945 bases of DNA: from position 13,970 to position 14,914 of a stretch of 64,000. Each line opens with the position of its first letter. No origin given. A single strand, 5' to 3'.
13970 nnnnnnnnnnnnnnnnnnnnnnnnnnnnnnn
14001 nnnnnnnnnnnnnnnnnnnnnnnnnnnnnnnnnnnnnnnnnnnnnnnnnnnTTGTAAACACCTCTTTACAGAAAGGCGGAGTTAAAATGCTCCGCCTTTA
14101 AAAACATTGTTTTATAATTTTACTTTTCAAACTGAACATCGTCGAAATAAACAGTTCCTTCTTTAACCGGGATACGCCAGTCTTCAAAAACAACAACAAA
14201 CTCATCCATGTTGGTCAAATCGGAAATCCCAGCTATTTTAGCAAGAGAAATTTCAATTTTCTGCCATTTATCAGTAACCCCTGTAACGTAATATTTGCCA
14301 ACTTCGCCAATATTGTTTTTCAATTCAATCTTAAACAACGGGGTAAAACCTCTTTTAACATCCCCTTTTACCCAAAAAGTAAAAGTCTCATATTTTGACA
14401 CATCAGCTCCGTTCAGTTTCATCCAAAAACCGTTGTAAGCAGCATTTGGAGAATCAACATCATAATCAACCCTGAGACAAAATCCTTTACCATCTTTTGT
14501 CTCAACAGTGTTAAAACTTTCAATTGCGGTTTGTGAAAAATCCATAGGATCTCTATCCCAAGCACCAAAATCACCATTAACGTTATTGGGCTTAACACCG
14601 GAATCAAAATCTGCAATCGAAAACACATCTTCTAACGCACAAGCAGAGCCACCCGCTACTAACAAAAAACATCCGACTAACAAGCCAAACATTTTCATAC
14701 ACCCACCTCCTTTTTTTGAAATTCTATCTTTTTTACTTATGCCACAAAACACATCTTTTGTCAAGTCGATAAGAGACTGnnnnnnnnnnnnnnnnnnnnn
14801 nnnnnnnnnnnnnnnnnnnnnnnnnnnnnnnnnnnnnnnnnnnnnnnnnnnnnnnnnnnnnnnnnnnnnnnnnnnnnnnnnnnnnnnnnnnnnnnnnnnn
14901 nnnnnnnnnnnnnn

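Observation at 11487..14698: Triplicated uncharacterised CBM-like domain: one copy fused to a hydrolase, two stand-alone secreted copies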

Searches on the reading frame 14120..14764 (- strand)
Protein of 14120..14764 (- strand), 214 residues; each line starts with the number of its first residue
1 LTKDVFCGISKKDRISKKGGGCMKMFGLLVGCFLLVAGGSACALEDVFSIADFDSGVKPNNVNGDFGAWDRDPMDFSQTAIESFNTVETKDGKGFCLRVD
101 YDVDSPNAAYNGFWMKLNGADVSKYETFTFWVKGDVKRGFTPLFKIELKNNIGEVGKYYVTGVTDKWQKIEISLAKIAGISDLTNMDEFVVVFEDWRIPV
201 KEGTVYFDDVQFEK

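Call 3: search_protein_families(library=pfam, proteins=[window:14120-14764:-], max_evalue=1)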
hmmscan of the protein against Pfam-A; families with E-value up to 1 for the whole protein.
window:14120-14764:- (214 aa): 1 family
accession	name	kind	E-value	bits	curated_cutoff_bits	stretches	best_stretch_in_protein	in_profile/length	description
PF03425.19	CBM_11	-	1.2e-07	32.4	27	1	50-176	15-134/182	Carbohydrate binding domain (family 11)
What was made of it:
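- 14120..14698 (-): Copy B: a 192-aa stand-alone CBM11-like protein. Residues 1-21 form a Sec-type signal peptide (…GGSACA|LEDV). Residues 23-192 form the domain. Pfam CBM_11 32.4 bits against cut-off 27 (call 3).
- On Pfam CBM_11 (PF03425) / CAZy CBM11: B scores 32.4 bits against gathering score 27, E 1.2e-7 (call 3).
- Checked: B matches Pfam CBM_11 above the gathering score (call 3).
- B passes Pfam CBM_11 (call 3).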

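Call 4: search_protein_families(library=ncbifam, proteins=[window:14120-14764:-], max_evalue=1)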
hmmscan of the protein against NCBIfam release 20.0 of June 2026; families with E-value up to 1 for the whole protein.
window:14120-14764:- (214 aa): 0 families

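Call 9: search_solved_structures(query=window:14120-14764:-, max_evalue=1, show_alignments=2)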
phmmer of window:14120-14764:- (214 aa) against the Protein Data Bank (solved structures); distinct sequences matched with E-value up to 1: 1.
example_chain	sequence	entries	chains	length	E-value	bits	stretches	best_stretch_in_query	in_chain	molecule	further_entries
1g7y_A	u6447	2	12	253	0.81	12.5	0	46-123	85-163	STEM/LEAF LECTIN DB58 | LECTIN DB58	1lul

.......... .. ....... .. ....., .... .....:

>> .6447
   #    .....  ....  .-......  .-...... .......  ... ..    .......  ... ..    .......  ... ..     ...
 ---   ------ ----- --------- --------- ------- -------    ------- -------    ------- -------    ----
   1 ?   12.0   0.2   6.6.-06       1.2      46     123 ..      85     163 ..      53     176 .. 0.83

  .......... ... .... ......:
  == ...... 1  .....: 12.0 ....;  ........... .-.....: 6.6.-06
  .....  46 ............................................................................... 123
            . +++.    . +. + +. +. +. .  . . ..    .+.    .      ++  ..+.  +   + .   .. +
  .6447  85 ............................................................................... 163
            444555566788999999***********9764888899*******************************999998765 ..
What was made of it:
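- Tried and rejected: phmmer of B alone against PDB sequences found nothing meaningful (call 9).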

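Call 14: find_homologous_proteins(query=window:14120-14698:-, max_evalue=0.001)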
Query window:14120-14698:- (192 aa): 431 proteins with E <= 0.001 among 501 candidates; the best 120 are listed.
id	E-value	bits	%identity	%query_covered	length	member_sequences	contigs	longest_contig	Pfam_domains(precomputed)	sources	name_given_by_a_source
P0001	2.6e-126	437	99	100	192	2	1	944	PF03425.20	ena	-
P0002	6.3e-99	348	80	100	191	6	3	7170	PF03425.20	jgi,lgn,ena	-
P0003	4.2e-93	329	76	99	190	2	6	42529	PF03425.20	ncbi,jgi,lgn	jgi:hypothetical protein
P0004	7.2e-91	321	72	98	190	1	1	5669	PF03425.20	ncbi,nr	ncbi:MAG: carbohydrate binding domain-containing protein [Candidatus Omnitrophica bacterium]|nr:carb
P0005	7.3e-91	321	73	97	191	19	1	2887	PF03425.20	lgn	-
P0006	3.3e-90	319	75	91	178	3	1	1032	PF03425.20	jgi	jgi:hypothetical protein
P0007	8.9e-89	315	81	86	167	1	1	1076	PF03425.20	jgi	jgi:hypothetical protein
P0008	3.1e-88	313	75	91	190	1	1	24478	-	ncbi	-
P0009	9.9e-88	311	72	96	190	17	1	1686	PF03425.20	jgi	-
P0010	7.0e-76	272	71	88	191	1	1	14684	PF03425.20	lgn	-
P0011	7.5e-73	263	69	88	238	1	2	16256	PF03425.20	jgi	jgi:hypothetical protein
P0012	2.5e-71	258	61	97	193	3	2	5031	PF03425.20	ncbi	-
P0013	5.0e-71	257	61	98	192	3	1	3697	PF03425.20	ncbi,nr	ncbi:MAG: hypothetical protein NC927_00725 [Candidatus Omnitrophica bacterium]|nr:hypothetical prote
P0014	2.8e-68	248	59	97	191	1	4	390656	PF03425.20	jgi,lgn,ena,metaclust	metaclust:\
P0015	2.6e-67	244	57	89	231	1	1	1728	PF03425.20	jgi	-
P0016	3.5e-67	244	56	98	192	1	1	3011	PF03425.20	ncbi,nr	ncbi:MAG: hypothetical protein NC821_05615 [Candidatus Omnitrophica bacterium]|nr:hypothetical prote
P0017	8.1e-67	243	58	90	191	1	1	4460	PF03425.20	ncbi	ncbi:MAG: carbohydrate binding domain-containing protein [Candidatus Omnitrophota bacterium]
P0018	2.6e-66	241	61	84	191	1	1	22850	PF03425.20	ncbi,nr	ncbi:MAG: hypothetical protein NC834_04980 [Candidatus Omnitrophica bacterium]|nr:hypothetical prote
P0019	3.6e-66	241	58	97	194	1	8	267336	PF03425.20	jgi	-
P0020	3.6e-66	241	55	99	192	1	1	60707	PF03425.20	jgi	jgi:hypothetical protein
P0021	8.0e-65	236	61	84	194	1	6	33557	PF03425.20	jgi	-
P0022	1.2e-62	229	59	86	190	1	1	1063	PF03425.20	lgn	-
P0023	2.1e-61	225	55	86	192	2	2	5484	PF03425.20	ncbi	-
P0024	8.3e-61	223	54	99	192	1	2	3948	PF03425.20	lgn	-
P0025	3.3e-60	221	55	98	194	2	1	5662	PF03425.20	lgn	-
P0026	1.4e-58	216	57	89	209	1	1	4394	PF03425.20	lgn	-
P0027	2.6e-58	215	52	100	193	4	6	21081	PF00629.31,PF03425.20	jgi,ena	-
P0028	2.6e-57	212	51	100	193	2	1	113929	PF03425.20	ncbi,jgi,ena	ncbi:MAG: carbohydrate binding domain-containing protein [Candidatus Omnitrophota bacterium]|jgi:hyp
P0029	2.7e-57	212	51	94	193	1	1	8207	PF03425.20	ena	-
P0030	2.8e-57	212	55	86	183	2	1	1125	PF03425.20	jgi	-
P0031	3.4e-57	211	54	86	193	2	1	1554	PF03425.20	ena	-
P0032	5.9e-57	211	56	85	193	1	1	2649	PF03425.20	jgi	jgi:hypothetical protein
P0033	7.5e-57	210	58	85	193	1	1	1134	PF03425.20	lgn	-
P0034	1.5e-56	209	52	94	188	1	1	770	PF03425.20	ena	-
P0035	1.6e-56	209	54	88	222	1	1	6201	PF03425.20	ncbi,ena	-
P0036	5.4e-56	208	52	97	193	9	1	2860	PF03425.20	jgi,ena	-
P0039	1.0e-55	207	55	90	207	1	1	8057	PF03425.20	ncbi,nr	ncbi:MAG: hypothetical protein NC898_04590, partial [Candidatus Omnitrophica bacterium]|nr:hypotheti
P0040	1.0e-55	207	59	85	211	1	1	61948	PF03425.20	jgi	jgi:hypothetical protein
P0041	1.3e-55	206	53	85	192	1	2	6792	PF03425.20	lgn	-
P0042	1.4e-55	206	54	88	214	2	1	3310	PF03425.20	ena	-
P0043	2.0e-55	206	54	88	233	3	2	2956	PF03425.20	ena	-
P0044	2.9e-55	205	51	100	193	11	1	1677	PF03425.20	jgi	-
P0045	4.6e-55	204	49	97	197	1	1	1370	PF03425.20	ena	-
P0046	6.3e-55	204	55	85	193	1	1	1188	PF03425.20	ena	-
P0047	8.4e-55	204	52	88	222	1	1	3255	PF03425.20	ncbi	-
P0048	8.4e-55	204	53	91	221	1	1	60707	PF03425.20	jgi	jgi:hypothetical protein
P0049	1.2e-54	203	50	96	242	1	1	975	PF00629.31,PF03425.20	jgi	jgi:hypothetical protein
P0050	1.4e-54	203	57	86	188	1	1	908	PF03425.20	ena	-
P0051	2.8e-54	202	52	85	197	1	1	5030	PF03425.20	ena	-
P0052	3.0e-54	202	50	100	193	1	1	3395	PF03425.20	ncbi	-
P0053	3.1e-54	202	53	88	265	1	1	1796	PF00629.31,PF03425.20,PF08547.19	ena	-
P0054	4.3e-54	201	53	88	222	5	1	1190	PF03425.20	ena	-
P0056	8.0e-54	200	54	86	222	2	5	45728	PF03425.20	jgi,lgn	jgi:hypothetical protein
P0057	1.1e-53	200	55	85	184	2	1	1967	PF03425.20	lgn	-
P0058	1.1e-53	200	49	98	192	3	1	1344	PF03425.20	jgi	-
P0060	2.0e-53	199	49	98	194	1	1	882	PF03425.20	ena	-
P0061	2.0e-53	199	49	98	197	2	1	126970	PF03425.20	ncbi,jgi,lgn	jgi:hypothetical protein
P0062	2.5e-53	199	49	98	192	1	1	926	PF03425.20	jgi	-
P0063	2.6e-53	199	51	96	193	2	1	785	PF03425.20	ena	-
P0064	2.7e-53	199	49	100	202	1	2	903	PF03425.20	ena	-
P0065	3.1e-53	199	49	95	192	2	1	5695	PF03425.20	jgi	jgi:opacity protein-like surface antigen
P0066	3.3e-53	198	53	88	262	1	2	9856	PF00629.31,PF03425.20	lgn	-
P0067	4.1e-53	198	49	92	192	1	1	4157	PF03425.20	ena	-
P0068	5.0e-53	198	49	98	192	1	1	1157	PF03425.20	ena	-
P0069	5.7e-53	198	54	89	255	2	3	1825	PF03425.20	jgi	jgi:hypothetical protein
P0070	7.0e-53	197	48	99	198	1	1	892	PF03425.20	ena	-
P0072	8.2e-53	197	50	98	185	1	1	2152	PF03425.20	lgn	-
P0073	1.0e-52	197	52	85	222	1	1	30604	PF03425.20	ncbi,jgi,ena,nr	ncbi:MAG: carbohydrate binding domain-containing protein [Candidatus Kaelpia imicola]|nr:carbohydrat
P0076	1.5e-52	196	48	98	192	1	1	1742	PF03425.20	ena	-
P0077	1.7e-52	196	48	98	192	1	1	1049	PF03425.20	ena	-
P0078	3.0e-52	195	49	96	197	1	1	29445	PF03425.20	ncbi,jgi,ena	ncbi:MAG: carbohydrate binding domain-containing protein [Candidatus Omnitrophota bacterium]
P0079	3.7e-52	195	48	97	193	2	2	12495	PF03425.20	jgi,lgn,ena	-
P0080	4.9e-52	195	50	96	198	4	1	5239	PF03425.20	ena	-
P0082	6.2e-52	194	46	98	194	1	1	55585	PF03425.20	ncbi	-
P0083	6.5e-52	194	49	98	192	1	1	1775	PF03425.20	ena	-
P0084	7.1e-52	194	52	99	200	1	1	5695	PF03425.20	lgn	-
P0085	8.3e-52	194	52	86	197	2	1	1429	PF03425.20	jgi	jgi:hypothetical protein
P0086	1.1e-51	193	48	99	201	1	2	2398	PF03425.20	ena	-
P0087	1.2e-51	193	49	99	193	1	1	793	PF03425.20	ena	-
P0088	1.3e-51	193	48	96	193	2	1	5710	PF03425.20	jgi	jgi:hypothetical protein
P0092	1.5e-51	193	48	99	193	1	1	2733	PF03425.20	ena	-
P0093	2.0e-51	193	50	85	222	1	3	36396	PF03425.20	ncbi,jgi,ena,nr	ncbi:MAG: carbohydrate binding domain-containing protein [Candidatus Kaelpia aquatica]|nr:carbohydra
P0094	2.2e-51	192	49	100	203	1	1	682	PF03425.20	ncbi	-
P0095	2.5e-51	192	50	85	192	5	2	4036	PF03425.20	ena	-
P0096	2.5e-51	192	50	85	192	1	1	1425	PF03425.20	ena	-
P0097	2.7e-51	192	49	97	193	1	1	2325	PF03425.20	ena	-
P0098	2.7e-51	192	48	98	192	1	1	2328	PF03425.20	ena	-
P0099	2.8e-51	192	49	94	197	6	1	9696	PF03425.20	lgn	-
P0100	2.8e-51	192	48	98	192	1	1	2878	PF03425.20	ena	-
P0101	3.0e-51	192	48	100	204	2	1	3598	PF03425.20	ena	-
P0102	3.2e-51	192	54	86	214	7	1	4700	PF03425.20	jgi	jgi:hypothetical protein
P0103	3.7e-51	192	49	100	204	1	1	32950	PF03425.20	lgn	-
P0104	4.8e-51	191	47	99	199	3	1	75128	PF03425.20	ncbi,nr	ncbi:MAG: hypothetical protein HYU34_04680 [Candidatus Omnitrophica bacterium]|nr:hypothetical prote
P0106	4.9e-51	191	49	85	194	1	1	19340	PF03425.20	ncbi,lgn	-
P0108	7.3e-51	191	49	97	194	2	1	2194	PF03425.20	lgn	-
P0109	7.4e-51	191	48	100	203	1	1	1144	PF03425.20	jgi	jgi:hypothetical protein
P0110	8.0e-51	191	53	86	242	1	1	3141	PF03425.20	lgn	-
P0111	8.3e-51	191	49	99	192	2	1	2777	PF03425.20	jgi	jgi:hypothetical protein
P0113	9.1e-51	190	48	94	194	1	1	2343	PF03425.20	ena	-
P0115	9.4e-51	190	49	96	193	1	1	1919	PF03425.20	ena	-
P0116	1.2e-50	190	51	95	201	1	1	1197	PF03425.20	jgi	jgi:Carbohydrate binding domain (family 11)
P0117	1.3e-50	190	50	100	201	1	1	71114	PF03425.20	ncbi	ncbi:MAG: carbohydrate binding domain-containing protein [Candidatus Omnitrophota bacterium]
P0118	1.3e-50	190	47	97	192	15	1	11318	PF03425.20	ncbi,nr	ncbi:MAG: carbohydrate binding domain-containing protein [Candidatus Omnitrophota bacterium]|nr:carb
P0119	1.3e-50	190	48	97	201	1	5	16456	PF03425.20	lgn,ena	-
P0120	1.3e-50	190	48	96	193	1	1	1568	PF03425.20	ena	-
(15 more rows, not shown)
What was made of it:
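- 14120..14698 (-): There are 431 homologue clusters, and those with a source name are Omnitrophota (call 14).
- On Pfam CBM_11 (PF03425) / CAZy CBM11: Most of its 120 listed relatives carry a precomputed PF03425 hit (call 14).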

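Call 18: find_encoding_contigs(protein=P0014, flank=8000, max_places=2)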
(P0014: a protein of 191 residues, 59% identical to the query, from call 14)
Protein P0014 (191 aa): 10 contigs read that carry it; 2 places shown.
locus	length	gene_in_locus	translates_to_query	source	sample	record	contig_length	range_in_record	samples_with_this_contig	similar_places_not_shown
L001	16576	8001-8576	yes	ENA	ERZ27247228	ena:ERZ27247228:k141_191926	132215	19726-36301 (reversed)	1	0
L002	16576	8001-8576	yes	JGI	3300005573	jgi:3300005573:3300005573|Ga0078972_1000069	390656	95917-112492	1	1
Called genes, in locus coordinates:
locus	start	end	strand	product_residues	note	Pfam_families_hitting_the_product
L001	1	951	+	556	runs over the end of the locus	PF02776:TPP_enzyme_N, PF00205:TPP_enzyme_M, PF02775:TPP_enzyme_C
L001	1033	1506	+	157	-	PF01842:ACT, PF13291:ACT_4, PF22629:ACT_AHAS_ss, PF13710:ACT_5, PF10369:ALS_ss_C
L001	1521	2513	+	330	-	PF00670:AdoHcyase_NAD, PF02826:2-Hacid_dh_C (weak), PF03807:F420_oxidored (weak), PF07991:KARI_N, PF01450:KARI_C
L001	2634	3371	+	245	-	-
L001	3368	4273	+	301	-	PF04055:Radical_SAM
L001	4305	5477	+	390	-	-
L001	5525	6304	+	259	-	PF00459:Inositol_P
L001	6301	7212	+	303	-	PF13593:SBF_like, PF01758:SBF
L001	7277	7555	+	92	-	-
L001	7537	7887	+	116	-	PF04430:DUF498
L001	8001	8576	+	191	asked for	PF03425:CBM_11 (weak)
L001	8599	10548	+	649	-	PF11329:DUF3131, PF10091:Glycoamylase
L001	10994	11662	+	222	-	PF01865:PhoU_div, PF01895:PhoU (faint)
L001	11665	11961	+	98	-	PF02325:CCB3_YggT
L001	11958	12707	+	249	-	PF02585:PIG-L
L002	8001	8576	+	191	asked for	PF03425:CBM_11 (weak)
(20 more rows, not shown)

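Call 19: find_encoding_contigs(protein=P0019, flank=8000, max_places=2)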
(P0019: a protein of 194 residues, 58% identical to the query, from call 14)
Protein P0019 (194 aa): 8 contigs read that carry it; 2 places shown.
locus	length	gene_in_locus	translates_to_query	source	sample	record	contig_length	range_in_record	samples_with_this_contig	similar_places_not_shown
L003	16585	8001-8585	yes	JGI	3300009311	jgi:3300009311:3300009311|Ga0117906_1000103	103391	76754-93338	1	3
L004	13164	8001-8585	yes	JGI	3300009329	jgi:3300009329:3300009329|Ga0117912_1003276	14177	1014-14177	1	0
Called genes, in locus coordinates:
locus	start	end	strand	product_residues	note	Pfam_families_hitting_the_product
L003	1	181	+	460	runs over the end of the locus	PF04055:Radical_SAM (weak), PF20903:SPL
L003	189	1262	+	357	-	PF04015:DUF362, PF00037:Fer4 (faint), PF12837:Fer4_6 (faint), PF12838:Fer4_7 (weak), PF13187:Fer4_9 (weak), PF13237:Fer4_10 (weak), PF13484:Fer4_16 (faint), PF14697:Fer4_21 (weak)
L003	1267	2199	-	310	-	PF00072:Response_reg, PF00990:GGDEF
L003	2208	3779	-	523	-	PF01590:GAF (weak), PF13185:GAF_2, PF13492:GAF_3 (weak), PF00512:HisKA, PF02518:HATPase_c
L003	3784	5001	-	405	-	PF08495:FIST, PF10442:FIST_C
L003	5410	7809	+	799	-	PF06165:GH94_b-supersand, PF17167:Glyco_hydro_94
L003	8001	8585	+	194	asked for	PF03425:CBM_11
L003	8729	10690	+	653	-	PF10091:Glycoamylase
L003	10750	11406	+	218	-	-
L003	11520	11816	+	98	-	-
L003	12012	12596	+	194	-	PF04542:Sigma70_r2, PF08281:Sigma70_r4_2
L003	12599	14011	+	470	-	PF13490:zf-HC2, PF04773:FecR, PF13174:TPR_6 (faint)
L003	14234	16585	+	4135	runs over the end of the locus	?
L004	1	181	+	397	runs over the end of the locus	?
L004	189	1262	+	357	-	PF04015:DUF362, PF00037:Fer4 (faint), PF12837:Fer4_6 (faint), PF12838:Fer4_7 (weak), PF13187:Fer4_9 (weak), PF13237:Fer4_10 (weak), PF13484:Fer4_16 (faint), PF14697:Fer4_21 (weak)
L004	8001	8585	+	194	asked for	PF03425:CBM_11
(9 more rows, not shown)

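Call 20: find_encoding_contigs(protein=P0028, flank=6000, max_places=1)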
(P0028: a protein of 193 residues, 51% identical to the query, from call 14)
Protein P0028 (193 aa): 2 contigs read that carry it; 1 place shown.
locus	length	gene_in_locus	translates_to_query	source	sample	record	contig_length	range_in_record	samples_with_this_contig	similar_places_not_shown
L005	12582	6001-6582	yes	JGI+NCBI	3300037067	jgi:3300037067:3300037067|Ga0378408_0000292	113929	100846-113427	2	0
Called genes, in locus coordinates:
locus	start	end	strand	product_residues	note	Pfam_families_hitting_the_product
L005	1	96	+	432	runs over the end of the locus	PF01547:SBP_bac_1, PF13416:SBP_bac_8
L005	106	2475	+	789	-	PF06165:GH94_b-supersand, PF17167:Glyco_hydro_94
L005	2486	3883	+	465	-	PF01547:SBP_bac_1, PF13416:SBP_bac_8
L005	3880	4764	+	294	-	PF00528:BPD_transp_1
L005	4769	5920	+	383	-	PF00528:BPD_transp_1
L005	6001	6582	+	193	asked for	PF03425:CBM_11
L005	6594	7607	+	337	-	PF02655:ATP-grasp_3 (faint), PF07478:Dala_Dala_lig_C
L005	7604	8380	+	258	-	PF13489:Methyltransf_23, PF13649:Methyltransf_25, PF13847:Methyltransf_31 (weak), PF08241:Methyltransf_11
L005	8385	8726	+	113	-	-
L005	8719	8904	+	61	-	-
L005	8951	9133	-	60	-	-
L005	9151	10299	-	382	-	PF01966:HD (faint), PF13487:HD_5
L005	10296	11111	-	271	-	PF05621:TniB (weak), PF13401:AAA_22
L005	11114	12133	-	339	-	PF00953:Glycos_transf_4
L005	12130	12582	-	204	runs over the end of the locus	PF02585:PIG-L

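Call 21: find_encoding_contigs(protein=P0061, flank=6000, max_places=1)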
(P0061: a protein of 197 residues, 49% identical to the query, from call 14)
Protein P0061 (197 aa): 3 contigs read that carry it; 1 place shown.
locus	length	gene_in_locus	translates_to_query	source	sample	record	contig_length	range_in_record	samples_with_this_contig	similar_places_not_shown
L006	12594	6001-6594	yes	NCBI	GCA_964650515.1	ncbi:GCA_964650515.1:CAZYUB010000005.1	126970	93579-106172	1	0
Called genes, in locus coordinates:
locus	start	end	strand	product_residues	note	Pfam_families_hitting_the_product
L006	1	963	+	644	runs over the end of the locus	PF10091:Glycoamylase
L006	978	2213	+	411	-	PF13412:HTH_24 (faint), PF00480:ROK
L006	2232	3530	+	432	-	PF01547:SBP_bac_1, PF13416:SBP_bac_8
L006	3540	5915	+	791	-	PF06165:GH94_b-supersand, PF17167:Glyco_hydro_94, PF03633:Glyco_hydro_65C (weak)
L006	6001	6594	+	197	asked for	PF03425:CBM_11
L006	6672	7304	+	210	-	-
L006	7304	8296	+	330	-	PF07478:Dala_Dala_lig_C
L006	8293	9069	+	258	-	PF13489:Methyltransf_23, PF13649:Methyltransf_25, PF13847:Methyltransf_31 (faint), PF08241:Methyltransf_11, PF08242:Methyltransf_12 (weak)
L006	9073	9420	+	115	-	-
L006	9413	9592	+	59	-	-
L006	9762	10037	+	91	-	PF13411:MerR_1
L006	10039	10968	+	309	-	PF00142:Fer4_NifH (weak), PF01656:CbiA, PF02374:ArsA_ATPase (faint), PF06564:CBP_BcsQ, PF09140:MipZ, PF10609:ParA (weak), PF13614:AAA_31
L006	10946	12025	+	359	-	-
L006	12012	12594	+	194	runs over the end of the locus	PF05137:PilN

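Call 22: find_encoding_contigs(protein=P0104, flank=6000, max_places=1)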
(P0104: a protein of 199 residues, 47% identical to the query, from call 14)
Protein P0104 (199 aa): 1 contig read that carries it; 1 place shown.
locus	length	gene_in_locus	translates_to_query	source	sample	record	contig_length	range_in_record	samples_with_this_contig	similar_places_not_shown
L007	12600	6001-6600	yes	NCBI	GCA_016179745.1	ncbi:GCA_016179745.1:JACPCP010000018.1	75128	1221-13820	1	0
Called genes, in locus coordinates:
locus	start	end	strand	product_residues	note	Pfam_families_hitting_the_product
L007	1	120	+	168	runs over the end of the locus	PF00334:NDK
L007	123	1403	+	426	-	PF01547:SBP_bac_1, PF13416:SBP_bac_8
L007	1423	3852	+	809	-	PF06165:GH94_b-supersand, PF17167:Glyco_hydro_94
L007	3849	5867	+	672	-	PF11329:DUF3131, PF10091:Glycoamylase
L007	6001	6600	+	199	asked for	PF03425:CBM_11 (weak)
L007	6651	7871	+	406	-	PF13412:HTH_24 (weak), PF00480:ROK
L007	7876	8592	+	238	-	PF00902:TatC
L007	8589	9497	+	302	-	PF07090:GATase1_like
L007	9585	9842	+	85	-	-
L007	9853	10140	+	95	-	-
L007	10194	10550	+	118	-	PF13443:HTH_26, PF13560:HTH_31 (weak)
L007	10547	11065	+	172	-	-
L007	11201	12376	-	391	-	PF13173:AAA_14, PF13635:DUF4143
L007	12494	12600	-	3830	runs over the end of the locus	PF02698:DUF218 (weak)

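Call 23: find_encoding_contigs(protein=P0048, flank=6000, max_places=1)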
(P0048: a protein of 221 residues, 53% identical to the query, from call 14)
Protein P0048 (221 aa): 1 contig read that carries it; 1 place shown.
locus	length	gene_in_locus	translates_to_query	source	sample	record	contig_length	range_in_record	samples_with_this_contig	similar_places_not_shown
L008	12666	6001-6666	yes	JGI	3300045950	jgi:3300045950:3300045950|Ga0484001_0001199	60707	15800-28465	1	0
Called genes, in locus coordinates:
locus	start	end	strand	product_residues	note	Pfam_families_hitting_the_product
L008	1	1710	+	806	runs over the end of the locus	PF06165:GH94_b-supersand, PF17167:Glyco_hydro_94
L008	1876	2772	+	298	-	PF03425:CBM_11 (weak)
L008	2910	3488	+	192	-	PF03425:CBM_11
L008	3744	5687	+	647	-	PF10091:Glycoamylase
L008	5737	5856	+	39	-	-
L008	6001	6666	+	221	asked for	PF03425:CBM_11 (weak)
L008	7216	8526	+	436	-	PF00587:tRNA-synt_2b, PF03129:HGTP_anticodon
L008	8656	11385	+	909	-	PF01326:PPDK_N, PF00391:PEP-utilizers, PF02896:PEP-utilizers_C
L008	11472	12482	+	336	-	PF00140:Sigma70_r1_2, PF04542:Sigma70_r2, PF04539:Sigma70_r3, PF04545:Sigma70_r4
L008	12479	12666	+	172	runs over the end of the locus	PF00156:Pribosyltran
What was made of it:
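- All 8 loci from the contig look-ups of six B homologues put the gene beside GH144 and/or GH94, together with SBP, ROK or ABC permease genes (calls 18-23).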
